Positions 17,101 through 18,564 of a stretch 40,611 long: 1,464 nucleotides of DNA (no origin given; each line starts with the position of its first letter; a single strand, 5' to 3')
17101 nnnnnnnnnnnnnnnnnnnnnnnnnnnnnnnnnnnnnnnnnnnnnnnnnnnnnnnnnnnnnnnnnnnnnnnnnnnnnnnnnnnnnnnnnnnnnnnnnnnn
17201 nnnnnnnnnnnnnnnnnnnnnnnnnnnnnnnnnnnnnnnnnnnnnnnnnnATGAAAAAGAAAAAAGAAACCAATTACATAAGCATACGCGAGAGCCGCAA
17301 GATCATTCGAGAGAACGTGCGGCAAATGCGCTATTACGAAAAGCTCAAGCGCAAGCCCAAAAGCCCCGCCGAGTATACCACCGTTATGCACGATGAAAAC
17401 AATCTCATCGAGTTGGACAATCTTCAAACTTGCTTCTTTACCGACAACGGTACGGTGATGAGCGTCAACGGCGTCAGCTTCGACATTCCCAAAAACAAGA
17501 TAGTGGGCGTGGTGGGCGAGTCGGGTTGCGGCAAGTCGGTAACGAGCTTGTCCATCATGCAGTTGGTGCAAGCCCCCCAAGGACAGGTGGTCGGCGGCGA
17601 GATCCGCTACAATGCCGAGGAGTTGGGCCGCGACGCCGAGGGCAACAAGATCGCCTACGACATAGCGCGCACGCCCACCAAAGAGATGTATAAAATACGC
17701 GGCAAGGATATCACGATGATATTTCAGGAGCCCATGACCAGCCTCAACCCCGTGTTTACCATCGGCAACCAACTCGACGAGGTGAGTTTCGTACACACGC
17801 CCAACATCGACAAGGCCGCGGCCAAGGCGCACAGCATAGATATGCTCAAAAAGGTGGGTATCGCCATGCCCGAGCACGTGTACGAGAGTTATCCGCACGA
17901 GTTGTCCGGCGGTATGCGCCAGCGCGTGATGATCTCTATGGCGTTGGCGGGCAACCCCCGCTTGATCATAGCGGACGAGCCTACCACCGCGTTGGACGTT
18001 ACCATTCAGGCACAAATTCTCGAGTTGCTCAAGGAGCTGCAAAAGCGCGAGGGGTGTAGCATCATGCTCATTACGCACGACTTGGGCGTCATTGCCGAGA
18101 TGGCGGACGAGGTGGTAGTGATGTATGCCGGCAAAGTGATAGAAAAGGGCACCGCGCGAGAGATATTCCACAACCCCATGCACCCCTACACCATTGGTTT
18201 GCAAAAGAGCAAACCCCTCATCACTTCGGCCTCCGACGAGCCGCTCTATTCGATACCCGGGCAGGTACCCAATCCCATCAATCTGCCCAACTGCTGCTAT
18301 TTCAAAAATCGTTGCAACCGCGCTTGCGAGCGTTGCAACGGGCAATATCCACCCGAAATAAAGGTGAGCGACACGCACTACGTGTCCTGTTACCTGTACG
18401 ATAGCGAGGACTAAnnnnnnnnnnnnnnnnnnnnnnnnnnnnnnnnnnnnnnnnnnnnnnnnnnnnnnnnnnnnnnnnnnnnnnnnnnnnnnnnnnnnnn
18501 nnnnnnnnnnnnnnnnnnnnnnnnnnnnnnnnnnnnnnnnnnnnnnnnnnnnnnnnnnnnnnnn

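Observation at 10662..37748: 27-kb single-strand super-operon: expanded Opp-type importer, giant lipid-anchored S8/LRR protease and five orphan lipoproteins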

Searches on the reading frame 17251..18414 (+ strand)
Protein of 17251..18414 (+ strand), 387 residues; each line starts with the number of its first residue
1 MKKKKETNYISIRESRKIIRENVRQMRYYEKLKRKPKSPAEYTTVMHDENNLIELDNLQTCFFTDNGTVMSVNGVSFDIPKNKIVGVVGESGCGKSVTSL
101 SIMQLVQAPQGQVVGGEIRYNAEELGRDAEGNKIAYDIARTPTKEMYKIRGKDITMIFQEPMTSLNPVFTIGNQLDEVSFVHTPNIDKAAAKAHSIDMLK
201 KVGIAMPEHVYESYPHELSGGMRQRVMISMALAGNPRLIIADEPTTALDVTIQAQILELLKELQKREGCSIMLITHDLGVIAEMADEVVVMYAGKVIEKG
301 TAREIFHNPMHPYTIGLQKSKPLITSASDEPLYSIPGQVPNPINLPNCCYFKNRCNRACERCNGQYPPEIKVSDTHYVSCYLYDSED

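Call 4: search_protein_families(library=pfam, proteins=[window:17251-18414:+], max_evalue=0.01)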
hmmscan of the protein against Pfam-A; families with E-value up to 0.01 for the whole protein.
window:17251-18414:+ (387 aa): 4 families
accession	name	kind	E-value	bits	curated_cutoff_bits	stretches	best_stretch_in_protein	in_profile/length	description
PF00005.33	ABC_tran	-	5.6e-25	89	25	1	73-246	2-137/137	ABC transporter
PF08352.17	oligo_HPY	-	1e-16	61.5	27.1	1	297-362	1-65/65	Oligopeptide/dipeptide transporter, C-terminal region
PF13304.12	AAA_21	-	6.9e-06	26.8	27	1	214-281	234-303/304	AAA domain, putative AbiEii toxin, Type IV TA system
PF02463.25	SMC_N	-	0.00018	21.4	40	1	191-292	119-212/220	RecF/RecN/SMC N terminal domain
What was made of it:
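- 17251..18414 (+): g5: OppD-like ATPase. ABC_tran + oligo_HPY (call 4).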

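Call 29: search_protein_families(library=ncbifam, proteins=[window:17251-18414:+], max_evalue=0.01)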
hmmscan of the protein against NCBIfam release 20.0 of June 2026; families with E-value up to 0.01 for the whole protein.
window:17251-18414:+ (387 aa): 189 families (the best 25 are shown)
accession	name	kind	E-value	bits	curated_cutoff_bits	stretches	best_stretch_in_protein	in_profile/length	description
NF043079.1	MMSYN1_0167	equivalog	1.3e-96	324.6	740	2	141-385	295-537/561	oligopeptide ABC transporter ATP-binding protein OppD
NF007010.1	PRK09473.1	subfamily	4.8e-96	321.2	575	1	52-382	1-313/318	oligopeptide ABC transporter ATP-binding protein OppD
NF008246.0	PRK11022.1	equivalog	4.5e-95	318.4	541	1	52-381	3-315/326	dipeptide ABC transporter ATP-binding protein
NF008453.0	PRK11308.1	subfamily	2.3e-81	273.6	408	1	46-385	12-328/334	dipeptide ABC transporter ATP-binding protein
NF007613.0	PRK10261.1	equivalog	4.3e-81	273.2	1077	1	47-322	7-273/623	glutathione ABC transporter ATP-binding protein GsiA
NF011713.0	PRK15134.1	equivalog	3.8e-76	256.8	834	1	50-322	3-261/529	microcin C ABC transporter ATP-binding protein YejF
NF011659.0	PRK15079.1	equivalog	6.1e-76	255.3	540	1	54-383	22-331/334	murein tripeptide/oligopeptide ABC transporter ATP binding protein OppF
TIGR02770.1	nickel_nikD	equivalog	8.9e-75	251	318.7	1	72-317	2-225/230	nickel import ATP-binding protein NikD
NF043071.1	DppF_dipep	equivalog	5.7e-70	236.3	660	1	56-385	23-329/331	dipeptide ABC transporter ATP-binding subunit DppF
NF047576.1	opine_ATP_CntF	equivalog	1.8e-68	230.6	385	1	68-323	16-255/264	staphylopine uptake ABC transporter ATP-binding protein CntF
NF047578.1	opine_ATP_CntD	equivalog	9.2e-68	228.3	380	1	68-324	16-256/266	staphylopine uptake ABC transporter ATP-binding protein CntD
NF011674.0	PRK15093.1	equivalog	5.9e-58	196.5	627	1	52-382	3-323/330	putrescine export ABC transporter ATP-binding protein SapD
NF043078.1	MMSYN1_0168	equivalog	5.3e-53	180.6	800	2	184-321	461-597/649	oligopeptide ABC transporter ATP-binding protein OppF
TIGR02769.1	nickel_nikE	equivalog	1.4e-42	146.1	332.55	1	62-304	17-237/265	nickel import ATP-binding protein NikE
NF011692.0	PRK15112.1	equivalog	3.7e-41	141.5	452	1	147-316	83-249/269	putrescine export ABC transporter ATP-binding protein SapF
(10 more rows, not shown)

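Call 36: find_related_loci(query=window:17251-18414:+, collection=genome_contigs, flank=10000)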
Query window:17251-18414:+ (387 aa) in genome_contigs; peptide patterns used: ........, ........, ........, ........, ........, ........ (x = any residue, [..] = any of these).
600 stretches matched a pattern (row limit reached: there are more); 583 encode a relative of the query (tblastn E <= 1e-3); the best 80 are kept; 80 distinct loci.
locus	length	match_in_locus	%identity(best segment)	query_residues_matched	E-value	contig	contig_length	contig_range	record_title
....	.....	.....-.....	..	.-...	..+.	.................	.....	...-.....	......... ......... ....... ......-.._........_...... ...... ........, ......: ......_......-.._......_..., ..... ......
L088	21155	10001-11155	82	1-385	0e+0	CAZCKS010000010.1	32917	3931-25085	MAG TPA_asm: uncultured Bacteroides sp. isolate SRP225648_co1_549 genome assembly, contig: NODE_2704_length_32917_cov_49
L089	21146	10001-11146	82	2-383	0e+0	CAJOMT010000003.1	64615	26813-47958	uncultured Clostridia bacterium isolate Reindeer_2_mag_74 genome assembly, contig: scaffold_634, whole genome shotgun se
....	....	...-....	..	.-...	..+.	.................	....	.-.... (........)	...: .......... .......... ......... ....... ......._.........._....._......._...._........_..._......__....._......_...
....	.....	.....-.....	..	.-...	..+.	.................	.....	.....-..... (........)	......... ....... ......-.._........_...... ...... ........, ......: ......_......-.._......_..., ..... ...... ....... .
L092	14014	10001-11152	81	3-387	0e+0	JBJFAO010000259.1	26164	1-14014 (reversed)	MAG: Christensenellales bacterium isolate LOHA29_bin.008 NODE_836_length_26164_cov_6.819066, whole genome shotgun sequen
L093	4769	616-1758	80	6-386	0e+0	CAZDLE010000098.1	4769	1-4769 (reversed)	MAG TPA_asm: uncultured Oscillospiraceae bacterium isolate SRP350583_co4_270 genome assembly, contig: NODE_16417_length_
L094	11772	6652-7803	80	1-384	0e+0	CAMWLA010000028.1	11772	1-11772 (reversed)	MAG TPA_asm: uncultured Clostridia bacterium isolate SRR14411335_bin.3_metawrap_v1.3_MAG genome assembly, contig: NODE.6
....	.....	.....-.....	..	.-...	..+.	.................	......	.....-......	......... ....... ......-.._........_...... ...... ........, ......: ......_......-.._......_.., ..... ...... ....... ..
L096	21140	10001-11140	78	4-383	0e+0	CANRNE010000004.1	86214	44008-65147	MAG: uncultured Clostridia bacterium isolate Lapin-021__bin91 genome assembly, contig: Lapin-021__NODE_313_length_86214_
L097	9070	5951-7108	79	1-386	0e+0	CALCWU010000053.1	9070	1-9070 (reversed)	MAG TPA_asm: uncultured Mollicutes bacterium isolate SRR1747056_bin.77_CONCOCT_v1.1_MAG genome assembly, contig: ERZ8082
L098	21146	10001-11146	79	2-383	0e+0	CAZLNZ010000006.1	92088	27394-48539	MAG TPA_asm: uncultured Christensenellaceae bacterium isolate SRP225648_co1_198 genome assembly, contig: NODE_309_length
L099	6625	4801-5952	77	2-385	0e+0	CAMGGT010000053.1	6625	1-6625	MAG: uncultured Clostridia bacterium isolate SRR11551368_bin.26_metaWRAP_v1.3_MAG genome assembly, contig: ERZ11474005.8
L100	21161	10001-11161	77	1-387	0e+0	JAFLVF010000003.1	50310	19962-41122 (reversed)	MAG: Clostridiales bacterium isolate HAN098 Seq3, whole genome shotgun sequence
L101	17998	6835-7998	76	1-387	0e+0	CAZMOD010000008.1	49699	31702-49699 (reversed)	MAG TPA_asm: uncultured Christensenella sp. isolate SRP350583_co2_9 genome assembly, contig: NODE_837_length_49699_cov_3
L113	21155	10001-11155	75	2-387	0e+0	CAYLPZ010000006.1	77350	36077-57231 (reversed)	MAG TPA_asm: uncultured Coprobacillus sp. isolate binchicken_co370_253 genome assembly, contig: NODE_465_length_77350_co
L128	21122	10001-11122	64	8-386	4e-164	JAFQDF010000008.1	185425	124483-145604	MAG: Clostridia bacterium isolate RGIG1713 Goat_Cecum-2__c136222, whole genome shotgun sequence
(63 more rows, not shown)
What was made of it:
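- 17251..18414 (+): It is 72-82% identical in clade 1 and 54-66% in clade 2 (call 36).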

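Call 49: search_protein_families(library=pfam, proteins=[L128:28-4062:+, L128:4028-5338:+, L128:5360-7924:+, L128:12417-15356:+, L128:15371-16597:+, L128:16604-17458:+, L113:12595-15753:+, L113:15815-16582:+, L113:16586-18544:+, L113:18544-19971:+], max_evalue=0.001)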
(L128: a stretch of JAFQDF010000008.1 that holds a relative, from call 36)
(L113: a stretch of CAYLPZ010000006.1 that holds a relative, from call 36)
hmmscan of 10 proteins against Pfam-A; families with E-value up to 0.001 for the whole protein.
L128:28-4062:+ (1344 aa): 4 families
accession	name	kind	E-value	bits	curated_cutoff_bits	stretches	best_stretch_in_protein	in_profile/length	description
PF13306.12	LRR_5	-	9.8e-107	352.4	27.7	6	422-534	3-115/127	BspA type Leucine rich repeat region (6 copies)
PF13855.12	LRR_8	-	6.5e-15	55.1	27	0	372-408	13-48/61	Leucine rich repeat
PF02368.24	Big_2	-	4.3e-07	30.2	22.8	1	219-253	32-66/79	Bacterial Ig-like domain (group 2)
PF00132.30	Hexapep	-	0.00038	20.5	27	0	674-687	19-32/36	Bacterial transferase hexapeptide (six repeats)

L128:4028-5338:+ (436 aa): 0 families

L128:5360-7924:+ (854 aa): 1 family
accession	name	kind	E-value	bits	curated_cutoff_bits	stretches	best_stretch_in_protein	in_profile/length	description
PF00496.27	SBP_bac_5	-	1.1e-26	94.3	32.4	2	472-748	108-360/368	Bacterial extracellular solute-binding proteins, family 5 Middle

L128:12417-15356:+ (979 aa): 4 families
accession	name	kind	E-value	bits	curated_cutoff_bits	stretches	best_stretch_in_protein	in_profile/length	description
PF08534.16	Redoxin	-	7e-13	49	26.6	1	194-319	3-137/148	Redoxin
PF00578.27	AhpC-TSA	-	1.6e-12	47.9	26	1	194-310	2-121/124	AhpC/TSA family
PF13905.12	Thioredoxin_8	-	7.1e-09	36.3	27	1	220-308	2-92/94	Thioredoxin-like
PF00085.26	Thioredoxin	-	3.9e-06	27.3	23.5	1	207-268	7-67/103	Thioredoxin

L128:15371-16597:+ (408 aa): 0 families

L128:16604-17458:+ (284 aa): 6 families
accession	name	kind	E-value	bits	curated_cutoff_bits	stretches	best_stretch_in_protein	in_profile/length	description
PF00578.27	AhpC-TSA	-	7.1e-15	55.5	26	1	128-242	2-121/124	AhpC/TSA family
PF08534.16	Redoxin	-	9.6e-12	45.4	26.6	1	128-251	3-137/148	Redoxin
PF13905.12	Thioredoxin_8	-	4.7e-09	36.9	27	1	154-242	2-94/94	Thioredoxin-like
PF00085.26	Thioredoxin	-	4.2e-06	27.2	23.5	1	147-193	12-58/103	Thioredoxin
PF11974.14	bMG3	-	2.5e-05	24.6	34.9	1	41-79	25-61/103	Bacterial alpha-2-macroglobulin MG3 domain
PF24025.1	Ig_DR_A0283-like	-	0.00053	20.7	27.1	1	24-92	1-67/102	DR_A0283-like, Ig-like domain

L113:12595-15753:+ (1052 aa): 2 families
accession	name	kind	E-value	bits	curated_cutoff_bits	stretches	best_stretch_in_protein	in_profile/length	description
PF00578.27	AhpC-TSA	-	1.8e-09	38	26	1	218-360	1-123/124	AhpC/TSA family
PF08534.16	Redoxin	-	2e-09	37.8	26.6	1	217-368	1-138/148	Redoxin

L113:15815-16582:+ (255 aa): 0 families

L113:16586-18544:+ (652 aa): 9 families
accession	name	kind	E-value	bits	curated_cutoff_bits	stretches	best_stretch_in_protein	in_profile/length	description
PF12801.12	Fer4_5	-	5.7e-19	68.3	22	2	99-131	10-41/48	4Fe-4S binding domain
PF00578.27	AhpC-TSA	-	5.5e-13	49.4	26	1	520-630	14-123/124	AhpC/TSA family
PF08534.16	Redoxin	-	3.3e-12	46.9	26.6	1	522-641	19-144/148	Redoxin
PF12838.12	Fer4_7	-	1.1e-06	29.4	27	1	280-300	2-22/52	4Fe-4S dicluster domain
PF13905.12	Thioredoxin_8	-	1.9e-06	28.6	27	1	531-627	1-93/94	Thioredoxin-like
PF13187.11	Fer4_9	-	6.4e-06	26.5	27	0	280-307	2-29/52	4Fe-4S dicluster domain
PF00037.32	Fer4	-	0.0002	21.5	21.1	0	252-271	2-21/24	4Fe-4S binding domain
PF13237.11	Fer4_10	-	0.00071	19.9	25.5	0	252-290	3-52/53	4Fe-4S dicluster domain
PF00085.26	Thioredoxin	-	0.00072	20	23.5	0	529-569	16-56/103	Thioredoxin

L113:18544-19971:+ (475 aa): 0 families

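Call 50: find_related_loci(query=L128:28-1227:+, collection=genome_contigs, flank=10000)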
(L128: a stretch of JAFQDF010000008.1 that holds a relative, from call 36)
Query L128:28-1227:+ (400 aa) in genome_contigs; peptide patterns used: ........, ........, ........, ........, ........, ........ (x = any residue, [..] = any of these).
52 stretches matched a pattern; 13 encode a relative of the query (tblastn E <= 1e-3); 13 distinct loci.
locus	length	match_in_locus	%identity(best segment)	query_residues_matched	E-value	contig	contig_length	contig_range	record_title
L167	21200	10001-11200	100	1-400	0e+0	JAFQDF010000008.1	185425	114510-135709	MAG: Clostridia bacterium isolate RGIG1713 Goat_Cecum-2__c136222, whole genome shotgun sequence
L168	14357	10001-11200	89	1-400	0e+0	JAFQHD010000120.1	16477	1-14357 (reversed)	MAG: Clostridia bacterium isolate RGIG1815 Goat_Cecum-5__c368752, whole genome shotgun sequence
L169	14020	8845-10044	88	1-400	0e+0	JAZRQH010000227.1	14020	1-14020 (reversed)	MAG: Eubacteriales bacterium isolate T1900045365_YK20190055.MAGScoT_cleanbin_000014 SGB_6839_k141_3418261, whole genome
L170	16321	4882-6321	74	1-400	0e+0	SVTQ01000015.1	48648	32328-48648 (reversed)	MAG: Oscillospiraceae bacterium isolate SIG699 NODE_16567_length_48648_cov_1.811669, whole genome shotgun sequence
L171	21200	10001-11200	74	1-400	0e+0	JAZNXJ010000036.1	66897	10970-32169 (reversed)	MAG: Faecalimonas sp. isolate T1900044779_TS20190245.MAGScoT_cleanbin_000024 SGB_2540_k141_1625824, whole genome shotgun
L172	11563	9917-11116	72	1-400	0e+0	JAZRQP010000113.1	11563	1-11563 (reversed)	MAG: Faecalimonas sp. isolate T1900045361_YK20190051.MAGScoT_cleanbin_000021 SGB_6817_k141_2649003, whole genome shotgun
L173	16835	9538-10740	68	1-400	0e+0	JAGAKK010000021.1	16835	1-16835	MAG: Clostridia bacterium isolate RGIG8523 Water_deer_Cecum-2__c154045, whole genome shotgun sequence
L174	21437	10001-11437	63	1-400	6e-164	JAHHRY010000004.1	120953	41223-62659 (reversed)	MAG: Oscillospiraceae bacterium isolate MAG042 MAG042_4, whole genome shotgun sequence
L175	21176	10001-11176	56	1-389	9e-142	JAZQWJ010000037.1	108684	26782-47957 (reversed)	MAG: Eubacteriales bacterium isolate T1900045166_TC20190160.MAGScoT_cleanbin_000014 SGB_5142_k141_568557, whole genome s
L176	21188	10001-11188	52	3-400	8e-134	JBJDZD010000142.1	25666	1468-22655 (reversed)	MAG: Eubacteriales bacterium isolate LOHA14_bin.037 NODE_830_length_25666_cov_7.489165, whole genome shotgun sequence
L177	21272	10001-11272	44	1-400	5e-93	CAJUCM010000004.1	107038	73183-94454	MAG TPA_asm: uncultured Christensenella sp. isolate MGBC129052 genome assembly, contig: MGBC129052.4, whole genome shotg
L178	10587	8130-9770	40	1-400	3e-88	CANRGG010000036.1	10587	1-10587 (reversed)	MAG: uncultured Clostridia bacterium isolate Lapin-021__bin30 genome assembly, contig: Lapin-021__NODE_7190_length_10587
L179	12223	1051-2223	56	1-389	1e-144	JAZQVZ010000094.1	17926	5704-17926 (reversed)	MAG: Eubacteriales bacterium isolate T1900045166_TC20190160.MAGScoT_cleanbin_000055 SGB_5152_k141_1494637, whole genome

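Call 54: search_protein_families(library=pfam, proteins=[L167:6767-14035:+, L177:6725-14209:+, L177:1428-6665:+, L177:14227-15891:+], max_evalue=0.001)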
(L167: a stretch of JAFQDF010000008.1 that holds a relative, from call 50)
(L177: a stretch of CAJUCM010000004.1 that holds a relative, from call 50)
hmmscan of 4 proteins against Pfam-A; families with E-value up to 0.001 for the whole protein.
L167:6767-14035:+ (2422 aa): 6 families
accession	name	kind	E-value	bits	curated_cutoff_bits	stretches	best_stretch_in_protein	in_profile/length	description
PF13306.12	LRR_5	-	5.3e-105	346.8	27.7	6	1500-1612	3-115/127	BspA type Leucine rich repeat region (6 copies)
PF00082.27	Peptidase_S8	-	9.1e-43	147.1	21.8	1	208-673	1-288/288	Subtilase family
PF02225.27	PA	-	3.4e-15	56.4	23.9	1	482-550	16-95/95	PA domain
PF06280.18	fn3_5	-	1.1e-13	52.3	27.6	1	714-835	10-112/112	Fn3-like domain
PF13855.12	LRR_8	-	7.2e-13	48.5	27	0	1450-1486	13-48/61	Leucine rich repeat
PF02368.24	Big_2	-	3.3e-06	27.4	22.8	1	1297-1331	32-66/79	Bacterial Ig-like domain (group 2)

L177:6725-14209:+ (2494 aa): 7 families
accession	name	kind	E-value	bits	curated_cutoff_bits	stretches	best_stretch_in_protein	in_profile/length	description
PF13306.12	LRR_5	-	2.1e-108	357.8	27.7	8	1537-1650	3-117/127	BspA type Leucine rich repeat region (6 copies)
PF00082.27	Peptidase_S8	-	6.1e-49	167.3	21.8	1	207-681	1-288/288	Subtilase family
PF06280.18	fn3_5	-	1.1e-11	45.9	27.6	1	723-845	9-111/112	Fn3-like domain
PF02225.27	PA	-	2.6e-09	37.5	23.9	1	486-556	16-94/95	PA domain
PF13855.12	LRR_8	-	1.8e-07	31.2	27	0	1849-1882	24-59/61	Leucine rich repeat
PF22359.2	Big-like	-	1.3e-05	25.8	27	1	1336-1368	3-35/48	Bacterial Ig-like domain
PF00132.30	Hexapep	-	4e-05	23.6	27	0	1857-1889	4-32/36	Bacterial transferase hexapeptide (six repeats)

L177:1428-6665:+ (1745 aa): 0 families

L177:14227-15891:+ (554 aa): 0 families

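Call 103: search_protein_families(library=pfam, proteins=[L167:6767-7396:+, L177:6725-7354:+], max_evalue=10)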
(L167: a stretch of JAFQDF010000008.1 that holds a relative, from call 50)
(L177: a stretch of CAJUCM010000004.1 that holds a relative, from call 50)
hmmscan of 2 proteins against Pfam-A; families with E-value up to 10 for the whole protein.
L167:6767-7396:+ (210 aa): 1 family
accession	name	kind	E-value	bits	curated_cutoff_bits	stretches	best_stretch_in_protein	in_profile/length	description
PF18736.6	pEK499_p136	-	0.073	13.2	26.6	1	115-167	89-141/152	HEPN pEK499 p136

L177:6725-7354:+ (210 aa): 2 families
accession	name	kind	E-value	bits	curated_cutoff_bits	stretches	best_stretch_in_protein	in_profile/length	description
PF23424.1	DUF7112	-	0.016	16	27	1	67-156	30-116/140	Family of unknown function (DUF7112)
PF02222.28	ATP-grasp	-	0.077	13.1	27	1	32-91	35-96/179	ATP-grasp domain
